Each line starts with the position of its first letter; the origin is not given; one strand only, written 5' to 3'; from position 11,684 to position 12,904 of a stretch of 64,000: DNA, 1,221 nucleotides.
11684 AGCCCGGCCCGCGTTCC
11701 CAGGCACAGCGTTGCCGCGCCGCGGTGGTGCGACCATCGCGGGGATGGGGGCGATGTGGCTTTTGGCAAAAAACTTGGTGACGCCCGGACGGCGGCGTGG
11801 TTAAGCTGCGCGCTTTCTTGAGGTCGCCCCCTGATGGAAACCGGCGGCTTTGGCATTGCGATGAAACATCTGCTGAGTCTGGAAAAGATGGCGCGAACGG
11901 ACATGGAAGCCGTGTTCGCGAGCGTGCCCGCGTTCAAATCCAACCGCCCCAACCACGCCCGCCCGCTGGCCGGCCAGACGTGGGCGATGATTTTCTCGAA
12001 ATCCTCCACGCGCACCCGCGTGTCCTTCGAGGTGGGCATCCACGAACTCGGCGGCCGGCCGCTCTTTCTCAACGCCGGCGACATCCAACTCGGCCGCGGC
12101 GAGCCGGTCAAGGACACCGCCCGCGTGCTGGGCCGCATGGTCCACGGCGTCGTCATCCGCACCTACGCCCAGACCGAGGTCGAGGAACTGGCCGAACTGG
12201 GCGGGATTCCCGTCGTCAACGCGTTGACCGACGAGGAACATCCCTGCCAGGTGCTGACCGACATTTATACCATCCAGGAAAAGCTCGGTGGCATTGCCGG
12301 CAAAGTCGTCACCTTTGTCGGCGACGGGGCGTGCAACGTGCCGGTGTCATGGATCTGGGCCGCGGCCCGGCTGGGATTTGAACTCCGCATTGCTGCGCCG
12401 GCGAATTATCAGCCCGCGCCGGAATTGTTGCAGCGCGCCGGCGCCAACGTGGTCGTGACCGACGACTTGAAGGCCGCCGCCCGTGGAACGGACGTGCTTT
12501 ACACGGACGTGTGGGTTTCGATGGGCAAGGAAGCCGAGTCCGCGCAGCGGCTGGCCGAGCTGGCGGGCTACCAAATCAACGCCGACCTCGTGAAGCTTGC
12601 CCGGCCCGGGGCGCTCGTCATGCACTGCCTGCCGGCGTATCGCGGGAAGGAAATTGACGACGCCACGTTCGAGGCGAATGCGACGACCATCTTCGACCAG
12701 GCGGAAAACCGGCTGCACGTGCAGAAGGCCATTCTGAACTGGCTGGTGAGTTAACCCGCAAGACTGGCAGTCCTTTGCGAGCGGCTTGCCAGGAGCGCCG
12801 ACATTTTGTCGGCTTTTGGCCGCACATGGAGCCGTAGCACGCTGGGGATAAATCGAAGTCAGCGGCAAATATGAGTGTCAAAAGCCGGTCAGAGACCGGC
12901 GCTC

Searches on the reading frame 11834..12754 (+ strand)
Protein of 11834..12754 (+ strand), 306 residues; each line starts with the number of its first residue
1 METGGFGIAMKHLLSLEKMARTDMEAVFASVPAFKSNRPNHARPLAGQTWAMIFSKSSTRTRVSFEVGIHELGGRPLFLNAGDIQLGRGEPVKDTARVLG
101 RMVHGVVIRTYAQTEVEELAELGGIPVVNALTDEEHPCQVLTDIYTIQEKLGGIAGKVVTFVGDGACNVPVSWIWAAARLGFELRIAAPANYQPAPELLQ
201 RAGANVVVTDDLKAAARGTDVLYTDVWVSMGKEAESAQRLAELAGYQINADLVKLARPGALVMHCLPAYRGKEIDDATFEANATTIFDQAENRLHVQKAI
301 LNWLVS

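Call 77: search_protein_families(library=pfam, proteins=[window:11834-12754:+])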
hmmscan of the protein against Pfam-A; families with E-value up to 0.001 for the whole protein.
window:11834-12754:+ (306 aa): 2 families
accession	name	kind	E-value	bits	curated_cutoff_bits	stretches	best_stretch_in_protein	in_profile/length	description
PF00185.30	OTCace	-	2.2e-48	164.7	29.4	1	156-303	2-156/157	Aspartate/ornithine carbamoyltransferase, Asp/Orn binding domain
PF02729.26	OTCace_N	-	5.4e-46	156.8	29.9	1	11-149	1-148/148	Aspartate/ornithine carbamoyltransferase, carbamoyl-P binding domain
